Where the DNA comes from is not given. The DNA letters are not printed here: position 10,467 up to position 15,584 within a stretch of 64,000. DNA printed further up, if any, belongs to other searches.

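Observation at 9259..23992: Beta-1,3/1,6-glucan plus alpha-mannan type degradative cluster (fungal-wall/laminarin-like), including an unusual GH55-like::SGL-propeller fusion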

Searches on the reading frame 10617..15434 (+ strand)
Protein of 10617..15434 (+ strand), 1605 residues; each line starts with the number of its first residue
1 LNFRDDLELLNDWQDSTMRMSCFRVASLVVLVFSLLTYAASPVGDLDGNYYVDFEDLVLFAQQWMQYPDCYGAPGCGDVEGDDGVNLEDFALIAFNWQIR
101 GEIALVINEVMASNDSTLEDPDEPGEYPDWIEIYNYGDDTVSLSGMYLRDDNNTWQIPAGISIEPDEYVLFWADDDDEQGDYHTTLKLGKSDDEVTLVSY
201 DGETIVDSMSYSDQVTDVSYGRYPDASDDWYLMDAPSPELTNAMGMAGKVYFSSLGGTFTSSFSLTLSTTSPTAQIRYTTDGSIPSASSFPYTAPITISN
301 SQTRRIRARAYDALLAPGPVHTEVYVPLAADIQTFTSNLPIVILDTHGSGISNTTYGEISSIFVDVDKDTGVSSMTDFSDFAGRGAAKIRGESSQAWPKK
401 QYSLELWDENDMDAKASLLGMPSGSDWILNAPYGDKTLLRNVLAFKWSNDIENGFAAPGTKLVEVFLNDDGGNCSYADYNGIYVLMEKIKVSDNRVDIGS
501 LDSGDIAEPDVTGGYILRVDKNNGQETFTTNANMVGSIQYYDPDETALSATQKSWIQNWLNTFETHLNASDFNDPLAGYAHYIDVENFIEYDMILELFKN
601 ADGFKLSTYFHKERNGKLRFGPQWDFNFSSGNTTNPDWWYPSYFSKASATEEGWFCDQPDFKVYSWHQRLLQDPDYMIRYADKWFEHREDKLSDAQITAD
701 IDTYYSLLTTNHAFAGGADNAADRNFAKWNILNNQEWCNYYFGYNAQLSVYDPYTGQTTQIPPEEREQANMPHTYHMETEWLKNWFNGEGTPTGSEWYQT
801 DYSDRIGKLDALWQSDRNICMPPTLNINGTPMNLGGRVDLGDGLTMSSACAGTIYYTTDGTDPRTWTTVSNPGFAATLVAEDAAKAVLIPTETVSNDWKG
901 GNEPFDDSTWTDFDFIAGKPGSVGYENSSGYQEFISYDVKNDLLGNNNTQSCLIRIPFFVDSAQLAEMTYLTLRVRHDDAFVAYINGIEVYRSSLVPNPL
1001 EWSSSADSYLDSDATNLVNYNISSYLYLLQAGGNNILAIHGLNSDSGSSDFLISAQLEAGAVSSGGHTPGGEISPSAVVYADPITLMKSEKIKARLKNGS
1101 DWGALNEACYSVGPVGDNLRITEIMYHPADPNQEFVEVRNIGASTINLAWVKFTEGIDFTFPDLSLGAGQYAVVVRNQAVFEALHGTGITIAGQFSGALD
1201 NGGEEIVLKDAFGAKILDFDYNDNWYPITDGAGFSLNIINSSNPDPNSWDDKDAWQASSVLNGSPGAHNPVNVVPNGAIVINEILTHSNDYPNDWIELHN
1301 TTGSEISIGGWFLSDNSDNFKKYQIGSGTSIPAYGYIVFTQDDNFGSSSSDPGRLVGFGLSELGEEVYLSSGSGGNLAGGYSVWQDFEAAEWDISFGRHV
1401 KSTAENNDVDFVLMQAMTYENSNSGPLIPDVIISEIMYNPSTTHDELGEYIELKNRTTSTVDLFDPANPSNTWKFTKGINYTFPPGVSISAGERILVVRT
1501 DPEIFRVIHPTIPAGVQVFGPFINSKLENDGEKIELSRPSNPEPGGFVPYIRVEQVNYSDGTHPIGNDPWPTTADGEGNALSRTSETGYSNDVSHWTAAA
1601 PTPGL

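Call 4: search_protein_families(library=pfam, proteins=[window:10617-15434:+], max_evalue=0.01)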
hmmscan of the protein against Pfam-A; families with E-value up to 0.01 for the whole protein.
window:10617-15434:+ (1605 aa): 4 families
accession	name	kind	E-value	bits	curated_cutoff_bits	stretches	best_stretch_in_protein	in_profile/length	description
PF00932.25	LTD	-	5.3e-60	201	34.3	4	104-212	7-108/109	Lamin Tail Domain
PF08757.17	CotH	-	2.9e-49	168.7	23.8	1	388-733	2-299/322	CotH kinase protein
PF13290.12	CHB_HEX_C_1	-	5.8e-20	71.5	22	2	256-320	3-65/67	Chitobiase/beta-hexosaminidase C-terminal domain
PF13287.12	Fn3_assoc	-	1.1e-18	67.6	23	2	265-325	1-59/59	Fn3 associated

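Call 40: search_protein_families(library=ncbifam, proteins=[window:10617-15434:+], max_evalue=0.001)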
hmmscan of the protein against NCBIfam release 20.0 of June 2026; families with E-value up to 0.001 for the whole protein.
window:10617-15434:+ (1605 aa): 0 families
